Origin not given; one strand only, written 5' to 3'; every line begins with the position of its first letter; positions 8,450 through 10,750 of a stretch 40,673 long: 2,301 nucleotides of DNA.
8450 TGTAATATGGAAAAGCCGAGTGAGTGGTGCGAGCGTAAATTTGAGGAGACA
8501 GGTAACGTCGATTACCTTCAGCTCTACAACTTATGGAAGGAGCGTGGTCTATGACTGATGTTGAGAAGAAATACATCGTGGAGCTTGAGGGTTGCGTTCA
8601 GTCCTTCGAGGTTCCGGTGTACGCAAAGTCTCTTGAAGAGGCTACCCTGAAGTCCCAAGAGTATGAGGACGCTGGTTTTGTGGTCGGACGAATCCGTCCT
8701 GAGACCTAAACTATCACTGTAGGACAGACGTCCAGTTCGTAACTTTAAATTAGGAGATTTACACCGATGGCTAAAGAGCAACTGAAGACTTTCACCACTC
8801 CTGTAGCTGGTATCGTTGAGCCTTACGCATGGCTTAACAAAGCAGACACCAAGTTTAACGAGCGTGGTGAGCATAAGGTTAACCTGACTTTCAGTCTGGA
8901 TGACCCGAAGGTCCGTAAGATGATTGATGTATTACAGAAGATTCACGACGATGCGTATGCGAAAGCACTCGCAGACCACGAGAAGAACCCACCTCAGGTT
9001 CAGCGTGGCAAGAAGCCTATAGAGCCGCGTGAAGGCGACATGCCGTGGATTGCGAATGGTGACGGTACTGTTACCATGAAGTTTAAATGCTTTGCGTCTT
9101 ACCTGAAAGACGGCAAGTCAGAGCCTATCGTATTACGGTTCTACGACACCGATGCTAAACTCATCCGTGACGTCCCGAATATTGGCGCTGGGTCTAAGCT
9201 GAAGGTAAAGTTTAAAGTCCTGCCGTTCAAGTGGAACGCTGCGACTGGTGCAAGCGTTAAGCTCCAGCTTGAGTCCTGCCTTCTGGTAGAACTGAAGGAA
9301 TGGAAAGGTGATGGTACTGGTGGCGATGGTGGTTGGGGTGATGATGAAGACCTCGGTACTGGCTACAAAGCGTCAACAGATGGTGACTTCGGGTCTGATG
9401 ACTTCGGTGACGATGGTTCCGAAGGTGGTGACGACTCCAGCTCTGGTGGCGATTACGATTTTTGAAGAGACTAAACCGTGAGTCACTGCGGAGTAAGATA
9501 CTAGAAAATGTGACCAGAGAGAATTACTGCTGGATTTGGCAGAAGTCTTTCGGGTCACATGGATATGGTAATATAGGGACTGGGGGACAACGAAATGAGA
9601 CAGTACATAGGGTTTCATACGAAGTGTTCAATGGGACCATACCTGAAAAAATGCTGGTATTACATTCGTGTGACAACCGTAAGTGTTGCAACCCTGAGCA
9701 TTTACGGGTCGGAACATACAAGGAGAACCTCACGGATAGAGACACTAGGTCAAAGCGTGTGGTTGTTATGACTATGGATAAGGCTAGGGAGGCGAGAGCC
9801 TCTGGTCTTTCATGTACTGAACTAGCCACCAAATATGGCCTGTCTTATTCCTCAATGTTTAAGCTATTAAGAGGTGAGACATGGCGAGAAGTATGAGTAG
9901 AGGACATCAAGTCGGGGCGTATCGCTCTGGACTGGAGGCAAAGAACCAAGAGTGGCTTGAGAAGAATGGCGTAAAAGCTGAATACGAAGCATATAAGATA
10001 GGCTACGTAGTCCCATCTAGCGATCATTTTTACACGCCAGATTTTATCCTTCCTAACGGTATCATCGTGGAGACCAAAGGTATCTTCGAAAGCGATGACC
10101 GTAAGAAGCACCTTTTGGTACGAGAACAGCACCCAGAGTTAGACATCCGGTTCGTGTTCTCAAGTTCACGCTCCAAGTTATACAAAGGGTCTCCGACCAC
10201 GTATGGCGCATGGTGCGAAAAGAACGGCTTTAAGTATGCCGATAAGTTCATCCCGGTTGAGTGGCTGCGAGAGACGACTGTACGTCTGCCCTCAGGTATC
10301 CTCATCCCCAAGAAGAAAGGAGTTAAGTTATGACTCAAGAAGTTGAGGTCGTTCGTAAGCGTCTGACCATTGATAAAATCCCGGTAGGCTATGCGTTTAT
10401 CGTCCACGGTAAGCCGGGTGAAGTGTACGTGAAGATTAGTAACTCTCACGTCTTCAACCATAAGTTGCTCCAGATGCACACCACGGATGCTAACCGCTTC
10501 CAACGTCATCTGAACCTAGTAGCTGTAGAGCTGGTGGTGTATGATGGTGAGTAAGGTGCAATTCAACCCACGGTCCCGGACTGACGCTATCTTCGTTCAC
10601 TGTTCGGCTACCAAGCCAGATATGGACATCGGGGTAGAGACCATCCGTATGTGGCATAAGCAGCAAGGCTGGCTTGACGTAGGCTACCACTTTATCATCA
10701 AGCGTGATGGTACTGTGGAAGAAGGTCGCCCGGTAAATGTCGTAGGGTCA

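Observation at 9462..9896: HNH homing endonuclease inserted between SSB and endonuclease I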

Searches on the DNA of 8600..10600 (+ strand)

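Call 5: search_dna_similar(query=window:8767-10333:+, collection=phages, mode=near, max_rows=40)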
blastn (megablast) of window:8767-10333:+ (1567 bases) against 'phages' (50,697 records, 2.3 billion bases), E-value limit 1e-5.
Records with a match: 222; places in all: 225; records where one place covers at least 80% of the query: 1.
Best place of each record, by identity: 90-95% 159; 80-90% 63.
By first word of the organism name: Escherichia 90; Salmonella 59; Enterobacter 18; Kayfunavirus 17; Citrobacter 8; Klebsiella 7; Shigella 6; Cronobacter 5; Bacteriophage 2; Enterobacteria 1; and 9 more.
By host as written in the record: Escherichia coli 48; Salmonella enterica subsp. enterica serovar Typhi 28; - 28; Salmonella enterica subsp. enterica serovar Typhi strain BRD948 10; Enterobacter cloacae 7; Citrobacter freundii CF3 5; Salmonella enterica subsp. enterica serovar Paratyphi C 5; Klebsiella pneumoniae 4; and 58 more.
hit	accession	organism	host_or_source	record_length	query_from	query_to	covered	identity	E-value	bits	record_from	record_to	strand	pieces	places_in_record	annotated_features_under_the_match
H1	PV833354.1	Escherichia phage vB_Eco_ZCEC02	Escherichia coli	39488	1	1567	100%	85.1%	0e+0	1587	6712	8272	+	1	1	single-stranded DNA-binding protein | endonuclease I | HNH homing endonuclease | hypothetical protein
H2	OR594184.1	Escherichia phage vB_EcoM_SHAK9454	Escherichia sp.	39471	1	1567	73%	93.5%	0e+0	1706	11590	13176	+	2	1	similar to DNA primase/helicase; phrog=239; top_hit=NC_031029_p115 | similar to hypothetical protein; phrog=13039; top_hit=NC_023548_p27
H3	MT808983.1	Escherichia phage TM1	Escherichia coli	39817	1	1567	73%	93.3%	0e+0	1695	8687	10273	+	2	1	ssDNA-binding protein | endonuclease | HNH homing endonuclease | hypothetical protein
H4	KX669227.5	Escherichia phage ZG49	Escherichia coli 49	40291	1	1561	72%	94.3%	0e+0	1733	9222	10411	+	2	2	ssDNA-binding protein | endonuclease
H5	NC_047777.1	Escherichia phage ZG49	Escherichia coli 49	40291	1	1561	72%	94.3%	0e+0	1733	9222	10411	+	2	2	Gp2.5-like ssDNA binding protein and ssDNA annealing protein | endonuclease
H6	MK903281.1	Escherichia phage Penshu1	Escherichia coli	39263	1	1567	73%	91.8%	0e+0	1595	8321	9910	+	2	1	ssDNA binding protein | endonuclease I | HNH endonuclease | ribosome_binding_site (x2) | hypothetical protein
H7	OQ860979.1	Salmonella phage ST21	Salmonella enterica subsp. enterica ...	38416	1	1567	71%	93.9%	0e+0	1683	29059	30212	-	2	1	single-stranded DNA-binding protein | endonuclease I | hypothetical protein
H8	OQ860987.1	Salmonella phage ST1_da Silva-2023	Salmonella enterica subsp. enterica ...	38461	1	1567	71%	93.9%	0e+0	1683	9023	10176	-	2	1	single-stranded DNA-binding protein | endonuclease I | hypothetical protein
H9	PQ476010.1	Escherichia phage PhiNW-B1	Escherichia coli K1 LU_100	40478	1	1567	71%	94.1%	0e+0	1689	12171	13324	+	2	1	record has no annotation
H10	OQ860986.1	Salmonella phage ST3_da Silva-2023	Salmonella enterica subsp. enterica ...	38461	1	1567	71%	94.0%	0e+0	1683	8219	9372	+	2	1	single-stranded DNA-binding protein | endonuclease I | hypothetical protein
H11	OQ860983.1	Salmonella phage ST15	Salmonella enterica subsp. enterica ...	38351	1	1567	71%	93.7%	0e+0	1667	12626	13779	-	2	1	single-stranded DNA-binding protein | endonuclease I | hypothetical protein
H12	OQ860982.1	Salmonella phage ST16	Salmonella enterica subsp. enterica ...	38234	1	1567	71%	93.6%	0e+0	1662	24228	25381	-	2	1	single-stranded DNA-binding protein | endonuclease I | hypothetical protein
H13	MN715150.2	Citrobacter phage NS1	Citrobacter freundii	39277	1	1567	71%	93.8%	0e+0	1673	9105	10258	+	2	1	putative single-stranded DNA-binding protein | endonuclease | hypothetical protein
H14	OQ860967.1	Salmonella phage ST57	Salmonella enterica subsp. enterica ...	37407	1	1567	71%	93.8%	0e+0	1673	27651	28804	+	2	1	single-stranded DNA-binding protein | endonuclease I | hypothetical protein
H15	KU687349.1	Citrobacter phage SH3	Citrobacter freundii CF3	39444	1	1567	71%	93.7%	0e+0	1667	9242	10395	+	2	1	helix-destabilizing protein | endonuclease | hypothetical protein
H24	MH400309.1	Escherichia phage Vec13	Escherichia coli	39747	1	1567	71%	93.1%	0e+0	1628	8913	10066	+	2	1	ssDNA-binding protein | endonuclease | hypothetical protein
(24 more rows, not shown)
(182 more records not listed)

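Call 7: get_annotated_region(hit=H1, flank=1500)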
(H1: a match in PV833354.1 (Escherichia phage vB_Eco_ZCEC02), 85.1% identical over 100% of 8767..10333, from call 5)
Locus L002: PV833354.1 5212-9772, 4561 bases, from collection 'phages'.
description: Escherichia phage vB_Eco_ZCEC02, complete genome.
organism: Escherichia phage vB_Eco_ZCEC02 (NCBI taxid 3445451)
taxonomy: Viruses
host: Escherichia coli; source: medical sewage water; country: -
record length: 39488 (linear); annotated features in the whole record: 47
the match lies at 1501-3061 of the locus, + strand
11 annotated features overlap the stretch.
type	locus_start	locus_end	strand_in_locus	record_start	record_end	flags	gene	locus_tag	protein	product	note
CDS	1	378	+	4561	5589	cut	-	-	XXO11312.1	ATP-dependent DNA ligase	-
CDS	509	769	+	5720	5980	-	-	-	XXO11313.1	hypothetical protein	-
CDS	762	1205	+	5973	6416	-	-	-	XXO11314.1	nucleotide kinase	-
CDS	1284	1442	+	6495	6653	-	-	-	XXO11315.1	RNA polymerase inhibitor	-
CDS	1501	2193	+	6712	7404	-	-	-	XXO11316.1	single-stranded DNA-binding protein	-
CDS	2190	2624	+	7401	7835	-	-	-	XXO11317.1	HNH homing endonuclease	-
CDS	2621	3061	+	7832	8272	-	-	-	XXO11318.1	endonuclease I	-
CDS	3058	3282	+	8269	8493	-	-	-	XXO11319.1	hypothetical protein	-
CDS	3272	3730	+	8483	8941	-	-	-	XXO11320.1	endolysin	-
CDS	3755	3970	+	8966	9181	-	-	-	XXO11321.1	hypothetical protein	-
CDS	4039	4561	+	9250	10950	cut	-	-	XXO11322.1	primase/helicase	-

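Call 8: get_annotated_region(hit=H3, flank=1500)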
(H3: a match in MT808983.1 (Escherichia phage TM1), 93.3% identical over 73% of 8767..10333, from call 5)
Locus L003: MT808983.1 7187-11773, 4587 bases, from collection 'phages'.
description: Escherichia phage TM1, complete genome.
organism: Escherichia phage TM1 (NCBI taxid 2762279)
taxonomy: Viruses; Duplodnaviria; Heunggongvirae; Uroviricota; Caudoviricetes; Autographiviridae; Studiervirinae; Kayfunavirus
host: Escherichia coli; source: Pearl River; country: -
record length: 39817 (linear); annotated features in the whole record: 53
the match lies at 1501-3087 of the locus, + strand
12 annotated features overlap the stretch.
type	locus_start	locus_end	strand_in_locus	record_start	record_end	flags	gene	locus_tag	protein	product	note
CDS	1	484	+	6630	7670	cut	-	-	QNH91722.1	DNA ligase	-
CDS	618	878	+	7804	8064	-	-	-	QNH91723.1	hypothetical protein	-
CDS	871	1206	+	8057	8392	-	-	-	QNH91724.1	nucleotide kinase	-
CDS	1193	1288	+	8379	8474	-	-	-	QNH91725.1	hypothetical protein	-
CDS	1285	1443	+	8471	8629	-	-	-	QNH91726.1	host RNAP inhibitor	-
CDS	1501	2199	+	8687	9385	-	-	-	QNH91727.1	ssDNA-binding protein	-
CDS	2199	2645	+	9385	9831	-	-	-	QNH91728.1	HNH homing endonuclease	-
CDS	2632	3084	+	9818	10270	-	-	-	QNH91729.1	endonuclease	-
CDS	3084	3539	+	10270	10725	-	-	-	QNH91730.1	hypothetical protein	-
CDS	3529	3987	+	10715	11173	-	-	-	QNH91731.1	n-acetylmuramoyl-l-alanine amidase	-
CDS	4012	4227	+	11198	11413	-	-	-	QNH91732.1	hypothetical protein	-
CDS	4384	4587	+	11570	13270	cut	-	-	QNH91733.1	primase/helicase protein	-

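Call 9: get_annotated_region(hit=H4, flank=1500)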
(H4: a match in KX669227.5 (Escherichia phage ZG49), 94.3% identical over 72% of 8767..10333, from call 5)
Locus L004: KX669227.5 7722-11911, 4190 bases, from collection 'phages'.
description: Escherichia phage ZG49, complete genome.
organism: Escherichia phage ZG49 (NCBI taxid 1897641)
taxonomy: Viruses; Duplodnaviria; Heunggongvirae; Uroviricota; Caudoviricetes; Autographiviridae; Studiervirinae; Kayfunavirus; Kayfunavirus ZG49
host: Escherichia coli 49; source: hospital sewage; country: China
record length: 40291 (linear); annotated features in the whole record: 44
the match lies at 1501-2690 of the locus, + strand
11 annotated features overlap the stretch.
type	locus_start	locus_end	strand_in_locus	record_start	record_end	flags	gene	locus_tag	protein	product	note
CDS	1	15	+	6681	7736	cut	-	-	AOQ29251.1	DNA ligase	-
CDS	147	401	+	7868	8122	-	-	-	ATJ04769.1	hypothetical protein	-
CDS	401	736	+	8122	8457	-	-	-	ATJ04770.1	nucleotide kinase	nucleotide kinase gp1.7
CDS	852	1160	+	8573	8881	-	-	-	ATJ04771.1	nucleotide kinase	nucleotide kinase gp1.7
CDS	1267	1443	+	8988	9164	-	-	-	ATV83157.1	host RNA polymerase inhibitor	-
CDS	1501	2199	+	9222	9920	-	-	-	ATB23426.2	ssDNA-binding protein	T7-like phage ssDNA-binding protein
CDS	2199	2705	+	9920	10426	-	-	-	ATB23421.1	endonuclease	T7-like phage endonuclease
CDS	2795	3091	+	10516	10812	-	-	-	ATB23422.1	endonuclease I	-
CDS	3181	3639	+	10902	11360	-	-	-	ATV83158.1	N-acetylmuramoyl-L-alanine amidase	-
CDS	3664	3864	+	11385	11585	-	-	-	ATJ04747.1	hypothetical protein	-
CDS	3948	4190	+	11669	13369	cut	-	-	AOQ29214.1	primase/helicase protein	T7-like phage primase/helicase protein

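Call 15: search_dna_similar(query=window:9440-9920:+, collection=phages, mode=distant, max_rows=40)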
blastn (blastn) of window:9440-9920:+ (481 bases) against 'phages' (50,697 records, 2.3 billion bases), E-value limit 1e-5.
Records with a match: 32; places in all: 32; records where one place covers at least 80% of the query: 1.
Best place of each record, by identity: 60-80% 32.
By first word of the organism name: Klebsiella 25; Escherichia 3; Leclercia 3; Pantoea 1.
By host as written in the record: Klebsiella pneumoniae 13; Klebsiella pneumoniae 135080 6; Leclercia adecarboxylata P10164 3; Escherichia coli 2; - 2; Klebsiella pneumoniae 36 2; Klebsiella pneumoniae JNKPN23 1; Klebsiella pneumoniae KP13 1; and 2 more.
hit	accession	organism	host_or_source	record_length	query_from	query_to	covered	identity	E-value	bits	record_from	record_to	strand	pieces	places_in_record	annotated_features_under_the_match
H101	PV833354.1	Escherichia phage vB_Eco_ZCEC02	Escherichia coli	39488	9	481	98%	74.9%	8e-81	306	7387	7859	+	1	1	HNH homing endonuclease | endonuclease I | single-stranded DNA-binding protein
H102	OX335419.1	Klebsiella phage mtp14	Sewage and Seine river water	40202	12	276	55%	70.7%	2e-25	122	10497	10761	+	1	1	record has no annotation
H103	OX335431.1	Klebsiella phage mtp1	Sewage and Seine river water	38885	12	276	55%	70.7%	2e-25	122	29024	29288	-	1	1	record has no annotation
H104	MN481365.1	Escherichia phage vB_EcoP_PHB19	Escherichia coli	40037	37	289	53%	73.8%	3e-35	154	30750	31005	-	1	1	HNH homing endonuclease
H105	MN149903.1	Klebsiella phage 117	Klebsiella pneumoniae 36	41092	87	284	41%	73.7%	6e-25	120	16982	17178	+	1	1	HNH homing endonuclease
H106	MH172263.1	Klebsiella phage KP32_isolate 195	Klebsiella pneumoniae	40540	87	284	41%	73.7%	6e-25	120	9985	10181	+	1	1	HNH endonuclease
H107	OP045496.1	Klebsiella phage 150004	Klebsiella pneumoniae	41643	87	284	41%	73.7%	6e-25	120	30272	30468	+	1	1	hypothetical protein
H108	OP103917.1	Klebsiella phage 150007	Klebsiella pneumoniae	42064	87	284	41%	73.7%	6e-25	120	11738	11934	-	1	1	none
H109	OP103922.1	Klebsiella phage 150031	Klebsiella pneumoniae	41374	87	284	41%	73.7%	6e-25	120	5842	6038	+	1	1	none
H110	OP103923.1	Klebsiella phage 150034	Klebsiella pneumoniae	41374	87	284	41%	73.7%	6e-25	120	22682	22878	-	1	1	none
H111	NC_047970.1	Klebsiella phage KP32_isolate 195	Klebsiella pneumoniae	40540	87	284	41%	73.7%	6e-25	120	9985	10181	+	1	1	endonuclease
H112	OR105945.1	Klebsiella phage vB_KpnP_cmc356ctg1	Klebsiella pneumoniae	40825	87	284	41%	73.7%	6e-25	120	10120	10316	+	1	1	HNH homing endonuclease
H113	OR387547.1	Klebsiella phage P06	Klebsiella pneumoniae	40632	87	284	41%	73.7%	6e-25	120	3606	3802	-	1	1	hypothetical protein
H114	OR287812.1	Klebsiella phage PEA128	Klebsiella pneumoniae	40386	87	284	41%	73.7%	6e-25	120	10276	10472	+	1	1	HNH homing endonuclease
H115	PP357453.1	Klebsiella phage 175003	Klebsiella pneumoniae 135080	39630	87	284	41%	73.7%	6e-25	120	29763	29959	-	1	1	hypothetical protein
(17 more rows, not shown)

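Call 16: get_annotated_region(hit=H15, flank=1500)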
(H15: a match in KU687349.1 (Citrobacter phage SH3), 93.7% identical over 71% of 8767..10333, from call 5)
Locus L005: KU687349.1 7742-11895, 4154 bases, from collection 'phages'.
description: Citrobacter phage SH3, complete genome.
organism: Citrobacter phage SH3 (NCBI taxid 1805466)
taxonomy: Viruses; Duplodnaviria; Heunggongvirae; Uroviricota; Caudoviricetes; Autographiviridae; Studiervirinae; Kayfunavirus; Kayfunavirus SH3
host: Citrobacter freundii CF3; source: -; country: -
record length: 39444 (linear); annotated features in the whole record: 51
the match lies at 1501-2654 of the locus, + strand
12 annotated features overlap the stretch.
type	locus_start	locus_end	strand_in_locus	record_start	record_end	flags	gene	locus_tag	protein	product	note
CDS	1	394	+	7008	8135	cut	-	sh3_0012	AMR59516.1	DNA ligase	gp12; No experimental evidence; DNA ligase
CDS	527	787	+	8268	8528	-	-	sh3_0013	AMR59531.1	hypothetical protein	gp13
CDS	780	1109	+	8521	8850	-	-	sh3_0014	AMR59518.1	hypothetical protein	gp14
CDS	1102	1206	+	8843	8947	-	-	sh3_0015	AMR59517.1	hypothetical protein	gp15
CDS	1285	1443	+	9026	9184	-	-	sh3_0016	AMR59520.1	bacterial RNA polymerase inhibitor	gp16; No experimental evidence; bacterial rna polymerase inhibitor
CDS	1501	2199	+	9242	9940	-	-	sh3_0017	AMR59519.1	helix-destabilizing protein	gp17; No experimental evidence; helix-destabilizing protein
CDS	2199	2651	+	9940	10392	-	-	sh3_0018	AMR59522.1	endonuclease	gp18; No experimental evidence; endonuclease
CDS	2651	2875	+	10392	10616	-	-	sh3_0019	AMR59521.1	hypothetical protein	gp19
CDS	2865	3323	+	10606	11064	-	-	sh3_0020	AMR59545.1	n-acetylmuramoyl-l-alanine amidase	gp20; No experimental evidence; phage n-acetylmuramoyl-l-alanine amidase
CDS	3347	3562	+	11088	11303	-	-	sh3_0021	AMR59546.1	hypothetical protein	gp21; No experimental evidence; hypothetical protein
CDS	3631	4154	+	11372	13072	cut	-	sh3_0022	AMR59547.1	primase/helicase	gp22; No experimental evidence; primase helicase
CDS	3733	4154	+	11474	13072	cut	-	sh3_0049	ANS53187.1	primase/helicase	gp22B; No experimental evidence; primase helicase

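Call 17: get_annotated_region(hit=H24, flank=1500)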
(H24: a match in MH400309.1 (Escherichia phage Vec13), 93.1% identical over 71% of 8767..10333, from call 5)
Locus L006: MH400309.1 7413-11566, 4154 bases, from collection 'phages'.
description: Escherichia phage Vec13, complete genome.
organism: Escherichia phage Vec13 (NCBI taxid 2783859)
taxonomy: Viruses; Duplodnaviria; Heunggongvirae; Uroviricota; Caudoviricetes; Autographiviridae; Studiervirinae; Kayfunavirus; Kayfunavirus Vec13
host: Escherichia coli; source: farm sewage; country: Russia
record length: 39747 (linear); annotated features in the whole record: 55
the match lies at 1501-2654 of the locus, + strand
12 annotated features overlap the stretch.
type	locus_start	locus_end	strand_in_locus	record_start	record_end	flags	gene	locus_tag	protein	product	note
CDS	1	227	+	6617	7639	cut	-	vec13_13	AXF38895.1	DNA ligase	-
CDS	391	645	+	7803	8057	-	-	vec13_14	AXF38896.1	hypothetical protein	-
CDS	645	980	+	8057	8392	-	-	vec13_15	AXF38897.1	hypothetical protein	-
CDS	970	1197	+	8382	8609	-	-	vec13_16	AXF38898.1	hypothetical protein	-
CDS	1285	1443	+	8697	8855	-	-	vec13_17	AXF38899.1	host RNA polymerase inhibitor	host RNA polymerase inhibitor, T7-like gp2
CDS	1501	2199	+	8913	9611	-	-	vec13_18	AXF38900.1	ssDNA-binding protein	T7-like ssDNA-binding protein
CDS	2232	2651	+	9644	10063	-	-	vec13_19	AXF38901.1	endonuclease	T7-like endonuclease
CDS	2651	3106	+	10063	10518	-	-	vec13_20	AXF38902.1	hypothetical protein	-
CDS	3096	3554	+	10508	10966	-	-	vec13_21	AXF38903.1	N-acetylmuramoyl-L-alanine amidase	lysin, N-acetylmuramoyl-L-alanine amidase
CDS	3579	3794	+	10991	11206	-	-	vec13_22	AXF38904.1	hypothetical protein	-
CDS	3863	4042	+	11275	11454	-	-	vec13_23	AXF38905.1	hypothetical protein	-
CDS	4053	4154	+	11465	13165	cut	-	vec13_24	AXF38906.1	primase/helicase protein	T7-like primase/helicase protein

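Call 18: get_annotated_region(hit=H6, flank=1500)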
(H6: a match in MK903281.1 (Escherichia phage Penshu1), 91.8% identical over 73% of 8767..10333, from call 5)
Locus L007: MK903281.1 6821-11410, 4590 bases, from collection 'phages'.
description: Escherichia phage Penshu1, complete genome.
organism: Escherichia phage Penshu1 (NCBI taxid 2591101)
taxonomy: Viruses; Duplodnaviria; Heunggongvirae; Uroviricota; Caudoviricetes; Autographiviridae; Studiervirinae; Kayfunavirus
host: Escherichia coli; source: waste water treatment plant influent sample; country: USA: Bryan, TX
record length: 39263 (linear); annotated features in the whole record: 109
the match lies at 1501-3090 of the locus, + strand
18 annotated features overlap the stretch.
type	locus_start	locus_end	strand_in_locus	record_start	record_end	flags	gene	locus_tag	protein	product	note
CDS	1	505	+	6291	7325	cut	-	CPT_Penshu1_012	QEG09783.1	DNA ligase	BLASTp similarity to SwissProt P00969 phage T7 DNA ligase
regulatory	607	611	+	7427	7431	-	-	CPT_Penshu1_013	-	ribosome_binding_site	CPT_Penshu1_013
CDS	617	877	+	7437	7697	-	-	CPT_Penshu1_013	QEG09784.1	hypothetical protein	-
regulatory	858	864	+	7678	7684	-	-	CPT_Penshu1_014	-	ribosome_binding_site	CPT_Penshu1_014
CDS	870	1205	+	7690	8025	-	-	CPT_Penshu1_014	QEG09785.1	nucleotide kinase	BLASTp similarity to SwissProt P03781 phage T7 nucleotide kinase gp1.7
regulatory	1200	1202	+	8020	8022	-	-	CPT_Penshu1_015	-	ribosome_binding_site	CPT_Penshu1_015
CDS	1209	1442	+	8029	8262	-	-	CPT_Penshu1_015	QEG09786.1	bacterial RNA polymerase inhibitor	BLASTp similarity to SwissProt P03704 phage T7 bacterial RNA polymerase inhibitor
regulatory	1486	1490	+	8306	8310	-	-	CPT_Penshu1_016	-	ribosome_binding_site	CPT_Penshu1_016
CDS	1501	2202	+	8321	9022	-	-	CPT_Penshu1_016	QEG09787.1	ssDNA binding protein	BLASTp similarity to SwissProt P03696 phage T7 ssb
CDS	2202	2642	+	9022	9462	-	-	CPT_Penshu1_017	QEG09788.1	HNH endonuclease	Contains InterPro domain IPR003615 with HNH endonuclease region; BLASTp similarity to phage T7 HNH endonucleases, genes ...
regulatory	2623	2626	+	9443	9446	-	-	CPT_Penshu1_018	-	ribosome_binding_site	CPT_Penshu1_018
CDS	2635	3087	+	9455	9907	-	-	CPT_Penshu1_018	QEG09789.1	endonuclease I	BLASTp similarity to phage T7 endonuclease I, SwissProt P00641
regulatory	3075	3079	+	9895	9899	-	-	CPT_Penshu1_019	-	ribosome_binding_site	CPT_Penshu1_019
CDS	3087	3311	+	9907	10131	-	-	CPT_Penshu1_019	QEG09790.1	hypothetical protein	-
regulatory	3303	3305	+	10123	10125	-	-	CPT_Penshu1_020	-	ribosome_binding_site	CPT_Penshu1_020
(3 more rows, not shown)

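Call 19: get_annotated_region(hit=H10, flank=1500)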
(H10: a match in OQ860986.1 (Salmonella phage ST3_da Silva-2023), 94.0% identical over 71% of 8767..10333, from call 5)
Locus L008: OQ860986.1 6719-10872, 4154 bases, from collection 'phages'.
description: Salmonella phage ST3_da Silva-2023, partial genome.
organism: Salmonella phage ST3_da Silva-2023 (NCBI taxid 3065165)
taxonomy: Viruses; Duplodnaviria; Heunggongvirae; Uroviricota; Caudoviricetes; Autographiviridae; Studiervirinae; Kayfunavirus
host: Salmonella enterica subsp. enterica serovar Typhi; source: Environmental water; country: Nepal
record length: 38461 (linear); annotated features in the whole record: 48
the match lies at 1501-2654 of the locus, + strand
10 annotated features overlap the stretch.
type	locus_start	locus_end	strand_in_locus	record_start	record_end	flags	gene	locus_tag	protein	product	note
CDS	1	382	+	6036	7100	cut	-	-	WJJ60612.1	ATP-dependent DNA ligase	-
CDS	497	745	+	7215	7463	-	-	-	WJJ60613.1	hypothetical protein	Phage protein (ACLAME 1535)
CDS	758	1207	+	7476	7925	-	-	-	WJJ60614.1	nucleotide kinase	nucleotide kinase Gp1.7, phosphorylates dGMP to dGDP and dTMP to dTDP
CDS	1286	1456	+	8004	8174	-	-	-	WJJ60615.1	host RNA polymerase inhibitor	Host RNA polymerase inhibitor, T7-like gp2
CDS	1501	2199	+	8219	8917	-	-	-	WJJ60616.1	single-stranded DNA-binding protein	single-stranded DNA-binding protein Gp2.5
CDS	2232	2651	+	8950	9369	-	-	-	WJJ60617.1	endonuclease I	endonuclease I, four-way DNA junctions resolving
CDS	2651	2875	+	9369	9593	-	-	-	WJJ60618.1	hypothetical protein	-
CDS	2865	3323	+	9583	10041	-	-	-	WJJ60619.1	endolysin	-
CDS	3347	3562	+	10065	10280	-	-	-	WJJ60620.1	hypothetical protein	-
CDS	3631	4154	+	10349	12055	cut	-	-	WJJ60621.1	primase/helicase protein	primase/helicase protein Gp4A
